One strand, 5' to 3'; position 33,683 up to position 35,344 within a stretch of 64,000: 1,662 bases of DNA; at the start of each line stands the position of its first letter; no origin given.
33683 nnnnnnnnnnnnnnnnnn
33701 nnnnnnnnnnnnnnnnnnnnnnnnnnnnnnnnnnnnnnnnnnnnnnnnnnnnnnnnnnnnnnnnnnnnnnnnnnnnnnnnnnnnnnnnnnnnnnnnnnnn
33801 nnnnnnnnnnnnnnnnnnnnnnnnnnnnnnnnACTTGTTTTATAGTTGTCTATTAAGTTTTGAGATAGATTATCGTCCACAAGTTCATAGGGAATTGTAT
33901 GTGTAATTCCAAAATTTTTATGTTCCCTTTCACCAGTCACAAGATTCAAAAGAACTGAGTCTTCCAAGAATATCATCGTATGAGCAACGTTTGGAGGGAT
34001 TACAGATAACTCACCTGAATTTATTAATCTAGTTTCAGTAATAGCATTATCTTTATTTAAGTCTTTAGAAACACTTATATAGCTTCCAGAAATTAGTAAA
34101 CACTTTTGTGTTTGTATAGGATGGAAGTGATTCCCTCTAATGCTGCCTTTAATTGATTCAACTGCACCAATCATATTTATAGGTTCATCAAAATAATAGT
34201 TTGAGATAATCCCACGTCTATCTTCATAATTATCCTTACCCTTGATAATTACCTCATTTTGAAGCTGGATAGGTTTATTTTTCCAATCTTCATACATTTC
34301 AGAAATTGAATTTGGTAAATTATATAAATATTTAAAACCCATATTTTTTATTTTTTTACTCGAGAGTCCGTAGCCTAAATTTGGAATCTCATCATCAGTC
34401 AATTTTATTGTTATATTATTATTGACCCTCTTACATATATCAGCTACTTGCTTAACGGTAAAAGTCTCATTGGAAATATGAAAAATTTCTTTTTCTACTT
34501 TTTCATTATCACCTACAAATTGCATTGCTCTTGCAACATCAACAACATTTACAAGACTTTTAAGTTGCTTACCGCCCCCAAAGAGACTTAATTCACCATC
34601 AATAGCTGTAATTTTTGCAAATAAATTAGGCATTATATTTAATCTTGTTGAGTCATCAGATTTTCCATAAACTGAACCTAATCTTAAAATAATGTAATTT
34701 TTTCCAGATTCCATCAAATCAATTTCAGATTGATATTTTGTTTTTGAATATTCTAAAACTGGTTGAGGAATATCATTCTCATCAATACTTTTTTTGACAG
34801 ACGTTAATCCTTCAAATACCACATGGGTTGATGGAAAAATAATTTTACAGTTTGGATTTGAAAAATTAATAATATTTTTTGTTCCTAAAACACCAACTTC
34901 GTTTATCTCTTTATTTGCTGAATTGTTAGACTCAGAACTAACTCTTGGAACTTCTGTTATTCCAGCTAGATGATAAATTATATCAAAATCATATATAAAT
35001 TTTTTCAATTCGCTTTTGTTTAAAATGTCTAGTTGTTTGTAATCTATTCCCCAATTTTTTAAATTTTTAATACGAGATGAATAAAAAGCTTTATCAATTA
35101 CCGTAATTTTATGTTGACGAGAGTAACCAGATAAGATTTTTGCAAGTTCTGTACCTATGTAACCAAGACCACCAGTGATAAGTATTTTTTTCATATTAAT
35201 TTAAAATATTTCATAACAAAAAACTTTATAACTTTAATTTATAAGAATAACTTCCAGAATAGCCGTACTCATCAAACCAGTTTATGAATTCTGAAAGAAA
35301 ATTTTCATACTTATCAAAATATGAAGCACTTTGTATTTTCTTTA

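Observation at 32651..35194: Single 847-aa polypeptide fusing SDR reductase/epimerase, FdtA/WxcM-like cupin and zinc-ribbon sugar C-methyltransferase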

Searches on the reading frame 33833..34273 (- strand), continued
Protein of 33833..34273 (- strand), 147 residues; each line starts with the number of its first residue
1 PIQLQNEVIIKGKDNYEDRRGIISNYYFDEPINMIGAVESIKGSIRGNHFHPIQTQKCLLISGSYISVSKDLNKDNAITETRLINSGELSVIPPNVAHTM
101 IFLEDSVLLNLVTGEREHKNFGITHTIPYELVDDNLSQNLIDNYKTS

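Call 100: search_protein_families(library=pfam, proteins=[P0125, P0129, P0164, P0134, P0128, P0135, P0240, P0221, P0133, P0121], max_evalue=0.00001)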
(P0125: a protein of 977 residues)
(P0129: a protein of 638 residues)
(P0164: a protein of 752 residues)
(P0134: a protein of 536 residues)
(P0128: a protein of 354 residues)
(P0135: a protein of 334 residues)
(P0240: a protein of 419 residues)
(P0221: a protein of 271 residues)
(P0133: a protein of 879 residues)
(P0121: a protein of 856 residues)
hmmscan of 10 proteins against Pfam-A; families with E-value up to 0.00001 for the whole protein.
P0125 (977 aa): 4 families
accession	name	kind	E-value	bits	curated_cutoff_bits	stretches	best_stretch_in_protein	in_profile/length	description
PF08484.17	Methyltransf_14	-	1.7e-34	119.3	23.5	1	576-710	2-147/160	C-methyltransferase C-terminal domain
PF05050.19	Methyltransf_21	-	2.8e-15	57.3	22.7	1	785-928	2-171/173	Methyltransferase FkbM domain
PF08421.16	Methyltransf_13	-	2.8e-15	56.7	31.3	1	327-386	1-62/62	Putative zinc binding domain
PF13489.12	Methyltransf_23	-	4.4e-15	56.2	27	1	426-567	20-160/164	Methyltransferase domain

P0129 (638 aa): 5 families
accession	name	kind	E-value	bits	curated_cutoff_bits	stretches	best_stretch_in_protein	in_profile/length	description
PF08484.17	Methyltransf_14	-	1.2e-37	129.7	23.5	1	450-615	2-156/160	C-methyltransferase C-terminal domain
PF08421.16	Methyltransf_13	-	1.3e-12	48.1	31.3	1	209-268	1-62/62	Putative zinc binding domain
PF13489.12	Methyltransf_23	-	8.5e-12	45.5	27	1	299-443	21-162/164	Methyltransferase domain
PF08241.18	Methyltransf_11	-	6e-08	33.7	21.2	1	305-401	1-95/95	Methyltransferase domain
PF08242.18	Methyltransf_12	-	9.3e-08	33.2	30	1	305-399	1-98/98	Methyltransferase domain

P0164 (752 aa): 4 families
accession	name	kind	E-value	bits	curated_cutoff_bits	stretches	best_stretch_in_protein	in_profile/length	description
PF08484.17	Methyltransf_14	-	3.9e-41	140.9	23.5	1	594-747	5-160/160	C-methyltransferase C-terminal domain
PF08421.16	Methyltransf_13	-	2.4e-18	66.5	31.3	1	355-414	1-61/62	Putative zinc binding domain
PF13489.12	Methyltransf_23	-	3.1e-13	50.2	27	1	439-580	19-158/164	Methyltransferase domain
PF13847.12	Methyltransf_31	-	1.1e-06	28.8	27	1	444-564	3-127/145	Methyltransferase domain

P0134 (536 aa): 5 families
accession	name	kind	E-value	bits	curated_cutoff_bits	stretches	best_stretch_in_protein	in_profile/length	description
PF08421.16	Methyltransf_13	-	3.2e-22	78.9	31.3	1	250-310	1-62/62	Putative zinc binding domain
PF13489.12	Methyltransf_23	-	2.5e-17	63.5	27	1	327-482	6-161/164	Methyltransferase domain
PF08242.18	Methyltransf_12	-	1.3e-10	42.3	30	1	348-438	2-97/98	Methyltransferase domain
PF08241.18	Methyltransf_11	-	2.4e-09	38.2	21.2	1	348-441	2-95/95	Methyltransferase domain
PF13649.12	Methyltransf_25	-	2.8e-06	28.4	27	1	346-437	1-97/97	Methyltransferase domain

P0128 (354 aa): 1 family
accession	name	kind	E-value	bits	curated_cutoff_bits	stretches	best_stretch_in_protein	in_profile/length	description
PF08421.16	Methyltransf_13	-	8.4e-16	58.3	31.3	1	268-327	1-62/62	Putative zinc binding domain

P0135 (334 aa): 0 families

P0240 (419 aa): 5 families
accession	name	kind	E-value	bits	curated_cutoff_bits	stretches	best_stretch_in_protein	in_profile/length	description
PF05050.19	Methyltransf_21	-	6.5e-18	65.9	22.7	1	85-219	1-143/173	Methyltransferase FkbM domain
PF14667.12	Polysacc_synt_C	-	2.6e-07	31.2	28.7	1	301-388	1-88/111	Polysaccharide biosynthesis C-terminal domain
PF07883.17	Cupin_2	-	3.6e-07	30.2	27.2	1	323-390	3-61/70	Cupin domain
PF00190.28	Cupin_1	-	5.7e-07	29.6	22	1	323-395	38-110/151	Cupin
PF02475.24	TRM5-TYW2_MTfase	-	3.7e-06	27.4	28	1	74-140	31-96/164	TRM5/TYW2 methyltransferase domain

P0221 (271 aa): 1 family
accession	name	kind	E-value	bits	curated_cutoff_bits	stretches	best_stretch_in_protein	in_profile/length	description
PF14667.12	Polysacc_synt_C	-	4.2e-06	27.3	28.7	1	157-238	2-85/111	Polysaccharide biosynthesis C-terminal domain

P0133 (879 aa): 10 families
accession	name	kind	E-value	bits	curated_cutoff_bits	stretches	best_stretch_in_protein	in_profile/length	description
PF08484.17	Methyltransf_14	-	1e-49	168.9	23.5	1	718-874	2-160/160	C-methyltransferase C-terminal domain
PF01370.27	Epimerase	-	9.7e-48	163.1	20.9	1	3-235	1-240/240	NAD dependent epimerase/dehydratase family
PF16363.11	GDP_Man_Dehyd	-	1.8e-47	162.9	27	1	4-301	1-332/332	GDP-mannose 4,6 dehydratase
PF08421.16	Methyltransf_13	-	1.3e-22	80.1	31.3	1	477-538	1-62/62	Putative zinc binding domain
PF13489.12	Methyltransf_23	-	4.2e-16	59.5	27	1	568-710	20-161/164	Methyltransferase domain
PF04321.23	RmlD_sub_bind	-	1.4e-13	51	27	1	1-178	1-158/287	RmlD substrate binding domain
PF02719.21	Polysacc_synt_2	-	2.4e-13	50.4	20.2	1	3-263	1-258/293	Polysaccharide biosynthesis protein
PF08242.18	Methyltransf_12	-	5e-11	43.6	30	1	575-667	1-98/98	Methyltransferase domain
PF01073.25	3Beta_HSD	-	1e-09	38.3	22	1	4-224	1-230/280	3-beta hydroxysteroid dehydrogenase/isomerase family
PF08241.18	Methyltransf_11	-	1.1e-08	36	21.2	1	575-669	1-95/95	Methyltransferase domain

P0121 (856 aa): 7 families
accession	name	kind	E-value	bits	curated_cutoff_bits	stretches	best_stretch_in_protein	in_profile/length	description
PF08484.17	Methyltransf_14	-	2.2e-39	135.3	23.5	1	695-844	2-156/160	C-methyltransferase C-terminal domain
PF01370.27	Epimerase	-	4.1e-21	75.9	20.9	1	6-232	1-227/240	NAD dependent epimerase/dehydratase family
PF01073.25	3Beta_HSD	-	4.8e-19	68.9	22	1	7-167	1-162/280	3-beta hydroxysteroid dehydrogenase/isomerase family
PF08421.16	Methyltransf_13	-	7.5e-17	61.7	31.3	1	456-515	1-62/62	Putative zinc binding domain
PF04321.23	RmlD_sub_bind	-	1.1e-16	61.2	27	1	5-252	2-224/287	RmlD substrate binding domain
PF13489.12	Methyltransf_23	-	8.4e-15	55.3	27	1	532-688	5-162/164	Methyltransferase domain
PF16363.11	GDP_Man_Dehyd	-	2.3e-07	31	27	1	8-254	2-261/332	GDP-mannose 4,6 dehydratase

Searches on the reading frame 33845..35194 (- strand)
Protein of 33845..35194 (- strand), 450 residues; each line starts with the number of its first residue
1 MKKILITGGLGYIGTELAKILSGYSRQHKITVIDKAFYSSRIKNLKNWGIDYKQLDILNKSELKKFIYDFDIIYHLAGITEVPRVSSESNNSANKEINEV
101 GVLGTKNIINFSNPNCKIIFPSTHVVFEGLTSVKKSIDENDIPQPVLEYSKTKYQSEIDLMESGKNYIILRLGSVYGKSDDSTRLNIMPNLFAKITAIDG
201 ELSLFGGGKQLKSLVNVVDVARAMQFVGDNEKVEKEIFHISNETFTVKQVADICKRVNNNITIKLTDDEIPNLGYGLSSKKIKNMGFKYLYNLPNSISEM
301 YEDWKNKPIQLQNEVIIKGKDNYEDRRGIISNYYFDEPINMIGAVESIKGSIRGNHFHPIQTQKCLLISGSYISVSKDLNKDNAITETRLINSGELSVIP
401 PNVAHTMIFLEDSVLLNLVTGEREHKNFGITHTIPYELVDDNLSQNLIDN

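Call 44: predict_structure(alignment_id=A5)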
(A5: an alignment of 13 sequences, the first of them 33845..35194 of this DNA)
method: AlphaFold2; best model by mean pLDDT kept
length: 450 residues; sequences in the alignment: 13
mean_pLDDT: 79.3   pTM: 0.66
mean pLDDT of the five models: 79.3, 79.1, 78.7, 77.8, 76.9
residues with pLDDT >= 90: 179; 70-90: 170; 50-70: 52; < 50: 49
segments of 3 or more residues with pLDDT < 50: 310-324, 326-337, 423-440
pLDDT, mean of each block of 10 residues (from residue 1): 92 91 89 80 83 92 93 88 72 86 94 95 75 90 87 93 96 85 67 86 87 93 95 94 93 95 86 88 95 92 74 29 44 43 68 61 79 81 79 81 78 74 38 36 52
secondary structure, 60 per line:
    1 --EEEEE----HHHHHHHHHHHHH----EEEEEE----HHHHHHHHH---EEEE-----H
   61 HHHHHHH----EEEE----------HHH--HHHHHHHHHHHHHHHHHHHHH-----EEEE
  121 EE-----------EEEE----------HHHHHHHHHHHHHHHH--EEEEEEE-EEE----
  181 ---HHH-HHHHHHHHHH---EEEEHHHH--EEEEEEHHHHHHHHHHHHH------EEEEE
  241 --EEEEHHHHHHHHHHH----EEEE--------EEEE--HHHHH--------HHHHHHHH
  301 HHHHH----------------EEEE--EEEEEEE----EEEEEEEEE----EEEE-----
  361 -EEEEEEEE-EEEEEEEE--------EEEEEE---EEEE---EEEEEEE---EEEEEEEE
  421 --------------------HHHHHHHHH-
elements in order: E3-7 H12-24 E29-34 H39-47 E51-54 H60-67 E72-75 H91-111 E117-122 E134-137 H148-163 E166-172 E174-176 H188-197 E201-204 H205-208 E211-216 H217-229 E236-240 E243-246 H247-257 E262-265 E274-277 H280-284 H293-305 E322-325 E328-334 E339-347 E352-355 E362-369 E371-378 E387-392 E396-399 E403-409 E413-420 H441-449

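Call 50: fold_search(model_id=the predicted structure, library=pdb)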
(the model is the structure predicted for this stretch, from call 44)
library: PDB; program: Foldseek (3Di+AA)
matches with E <= 10: 1994; with E <= 0.001: 1342
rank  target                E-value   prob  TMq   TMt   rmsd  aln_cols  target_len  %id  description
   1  6vo6_D                2.8e-23  1.00  0.61  0.87   3.2       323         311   24  Crystal Structure of Cj1427, an Essential NAD-dependent Dehydrogenase from Campylobacter jejuni, in the Presence of NA (released 2020-04-01)
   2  6vo8_B                5.3e-23  1.00  0.58  0.86   3.2       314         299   24  X-ray structure of the Cj1427 in the presence of NADH and GDP-D-glycero-D-mannoheptose, an essential NAD-dependent deh (released 2020-03-25)
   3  6vo6_A                1.2e-22  1.00  0.60  0.86   3.2       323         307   23  Crystal Structure of Cj1427, an Essential NAD-dependent Dehydrogenase from Campylobacter jejuni, in the Presence of NA (released 2020-04-01)
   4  6vo8_A                1.6e-22  1.00  0.59  0.86   3.0       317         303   24  X-ray structure of the Cj1427 in the presence of NADH and GDP-D-glycero-D-mannoheptose, an essential NAD-dependent deh (released 2020-03-25)
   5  6vo6_C                1.6e-22  1.00  0.58  0.86   3.3       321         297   23  Crystal Structure of Cj1427, an Essential NAD-dependent Dehydrogenase from Campylobacter jejuni, in the Presence of NA (released 2020-04-01)
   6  6vo6_B                2.7e-22  1.00  0.60  0.85   3.3       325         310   22  Crystal Structure of Cj1427, an Essential NAD-dependent Dehydrogenase from Campylobacter jejuni, in the Presence of NA (released 2020-04-01)
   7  4zrm_B                5.7e-22  1.00  0.56  0.79   3.7       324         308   21  Crystal Structure of UDP-Glucose 4-Epimerase (TM0509) from Hyperthermophilic Eubacterium Thermotoga maritima (released 2015-09-16)
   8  8sk0_B                9.1e-22  1.00  0.57  0.76   3.3       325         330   18  Crystal structure of EvdS6 decarboxylase in ligand bound state (released 2023-08-09)
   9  8rdh_A                9.1e-22  1.00  0.54  0.73   3.9       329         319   24  Crystal structure of UDP-galactose 4-epimerase from Pyrococcus horikoshii with bound NAD and GDP-L-fucose (released 2024-12-18)
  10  8shh_B                1.3e-21  1.00  0.57  0.77   3.4       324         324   18  Crystal structure of EvdS6 decarboxylase in ligand free state (released 2023-08-09)
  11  8shh_A                1.5e-21  1.00  0.58  0.78   3.2       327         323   18  Crystal structure of EvdS6 decarboxylase in ligand free state (released 2023-08-09)
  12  4zrm_A                1.7e-21  1.00  0.56  0.80   3.3       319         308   22  Crystal Structure of UDP-Glucose 4-Epimerase (TM0509) from Hyperthermophilic Eubacterium Thermotoga maritima (released 2015-09-16)
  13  8rdg_A                1.7e-21  1.00  0.55  0.76   3.9       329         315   25  Crystal structure of UDP-galactose 4-epimerase from Pyrococcus horikoshii with bound NAD (released 2024-12-18)
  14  8rdi_A                2.8e-21  1.00  0.54  0.74   3.9       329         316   24  Crystal structure of UDP-galactose 4-epimerase from Pyrococcus horikoshii containing Y145F mutation and with bound NAD (released 2024-12-18)
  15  8sk0_A                3.1e-21  1.00  0.58  0.77   3.2       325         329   18  Crystal structure of EvdS6 decarboxylase in ligand bound state (released 2023-08-09)
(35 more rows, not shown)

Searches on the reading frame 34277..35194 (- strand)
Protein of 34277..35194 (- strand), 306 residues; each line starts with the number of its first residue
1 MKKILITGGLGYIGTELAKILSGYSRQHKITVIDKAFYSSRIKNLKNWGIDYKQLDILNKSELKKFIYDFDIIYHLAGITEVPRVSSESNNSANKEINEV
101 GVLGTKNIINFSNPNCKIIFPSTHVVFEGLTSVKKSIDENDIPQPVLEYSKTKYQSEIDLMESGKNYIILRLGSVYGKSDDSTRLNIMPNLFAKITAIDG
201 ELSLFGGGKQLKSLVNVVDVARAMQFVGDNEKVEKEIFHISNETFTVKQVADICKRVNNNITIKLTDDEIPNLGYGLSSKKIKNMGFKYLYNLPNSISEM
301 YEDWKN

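Call 85: search_solved_structures(query=A6, max_evalue=0.000001, show_alignments=2)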
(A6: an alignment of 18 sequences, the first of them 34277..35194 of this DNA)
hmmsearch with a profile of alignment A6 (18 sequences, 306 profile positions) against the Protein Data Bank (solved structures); distinct sequences matched with E-value up to 0.000001: 61 (the best 60 are shown).
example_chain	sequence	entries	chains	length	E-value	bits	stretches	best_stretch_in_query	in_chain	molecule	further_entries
6vo6_A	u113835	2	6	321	7.3e-31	110.5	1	2-304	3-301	Putative sugar-nucleotide epimerase/dehydratease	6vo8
8v4g_A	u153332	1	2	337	2.1e-19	72.9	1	2-303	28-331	Putative nucleotide sugar dehydratase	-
8v4h_A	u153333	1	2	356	2.6e-19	72.6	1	2-303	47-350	Putative nucleotide sugar dehydratase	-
6dnt_A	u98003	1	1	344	7e-18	67.9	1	2-263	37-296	NAD-dependent epimerase/dehydratase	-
4zrm_A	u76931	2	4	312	8.5e-18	67.6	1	3-257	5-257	UDP-glucose 4-epimerase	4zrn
8rdg_A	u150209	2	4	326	2.1e-17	66.4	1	3-256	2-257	SDR family NAD(P)-dependent oxidoreductase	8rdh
3ehe_A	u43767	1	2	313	4.8e-17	65.2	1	1-298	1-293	UDP-glucose 4-epimerase (GalE-1)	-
6vlo_A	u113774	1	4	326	5.4e-17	65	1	1-301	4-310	Putative dTDP-D-glucose 4,6-dehydratase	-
8rdi_A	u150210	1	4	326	1.3e-16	63.8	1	3-256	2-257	SDR family NAD(P)-dependent oxidoreductase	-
6zl6_A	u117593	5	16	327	6.9e-16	61.4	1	3-271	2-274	Epimerase domain-containing protein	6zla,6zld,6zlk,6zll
6zlj_A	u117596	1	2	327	4.2e-15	58.8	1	3-271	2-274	Epimerase domain-containing protein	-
8g22_A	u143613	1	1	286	9.6e-15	57.6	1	50-179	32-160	dTDP-4-dehydrorhamnose reductase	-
6wjb_A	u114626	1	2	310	1.6e-14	56.9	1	2-224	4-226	NAD-dependent epimerase/dehydratase family protein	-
6bwl_A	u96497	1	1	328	5.8e-14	55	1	3-254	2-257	Pal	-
6wj9_A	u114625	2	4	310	1.1e-13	54.1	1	2-224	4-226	NAD-dependent epimerase/dehydratase family protein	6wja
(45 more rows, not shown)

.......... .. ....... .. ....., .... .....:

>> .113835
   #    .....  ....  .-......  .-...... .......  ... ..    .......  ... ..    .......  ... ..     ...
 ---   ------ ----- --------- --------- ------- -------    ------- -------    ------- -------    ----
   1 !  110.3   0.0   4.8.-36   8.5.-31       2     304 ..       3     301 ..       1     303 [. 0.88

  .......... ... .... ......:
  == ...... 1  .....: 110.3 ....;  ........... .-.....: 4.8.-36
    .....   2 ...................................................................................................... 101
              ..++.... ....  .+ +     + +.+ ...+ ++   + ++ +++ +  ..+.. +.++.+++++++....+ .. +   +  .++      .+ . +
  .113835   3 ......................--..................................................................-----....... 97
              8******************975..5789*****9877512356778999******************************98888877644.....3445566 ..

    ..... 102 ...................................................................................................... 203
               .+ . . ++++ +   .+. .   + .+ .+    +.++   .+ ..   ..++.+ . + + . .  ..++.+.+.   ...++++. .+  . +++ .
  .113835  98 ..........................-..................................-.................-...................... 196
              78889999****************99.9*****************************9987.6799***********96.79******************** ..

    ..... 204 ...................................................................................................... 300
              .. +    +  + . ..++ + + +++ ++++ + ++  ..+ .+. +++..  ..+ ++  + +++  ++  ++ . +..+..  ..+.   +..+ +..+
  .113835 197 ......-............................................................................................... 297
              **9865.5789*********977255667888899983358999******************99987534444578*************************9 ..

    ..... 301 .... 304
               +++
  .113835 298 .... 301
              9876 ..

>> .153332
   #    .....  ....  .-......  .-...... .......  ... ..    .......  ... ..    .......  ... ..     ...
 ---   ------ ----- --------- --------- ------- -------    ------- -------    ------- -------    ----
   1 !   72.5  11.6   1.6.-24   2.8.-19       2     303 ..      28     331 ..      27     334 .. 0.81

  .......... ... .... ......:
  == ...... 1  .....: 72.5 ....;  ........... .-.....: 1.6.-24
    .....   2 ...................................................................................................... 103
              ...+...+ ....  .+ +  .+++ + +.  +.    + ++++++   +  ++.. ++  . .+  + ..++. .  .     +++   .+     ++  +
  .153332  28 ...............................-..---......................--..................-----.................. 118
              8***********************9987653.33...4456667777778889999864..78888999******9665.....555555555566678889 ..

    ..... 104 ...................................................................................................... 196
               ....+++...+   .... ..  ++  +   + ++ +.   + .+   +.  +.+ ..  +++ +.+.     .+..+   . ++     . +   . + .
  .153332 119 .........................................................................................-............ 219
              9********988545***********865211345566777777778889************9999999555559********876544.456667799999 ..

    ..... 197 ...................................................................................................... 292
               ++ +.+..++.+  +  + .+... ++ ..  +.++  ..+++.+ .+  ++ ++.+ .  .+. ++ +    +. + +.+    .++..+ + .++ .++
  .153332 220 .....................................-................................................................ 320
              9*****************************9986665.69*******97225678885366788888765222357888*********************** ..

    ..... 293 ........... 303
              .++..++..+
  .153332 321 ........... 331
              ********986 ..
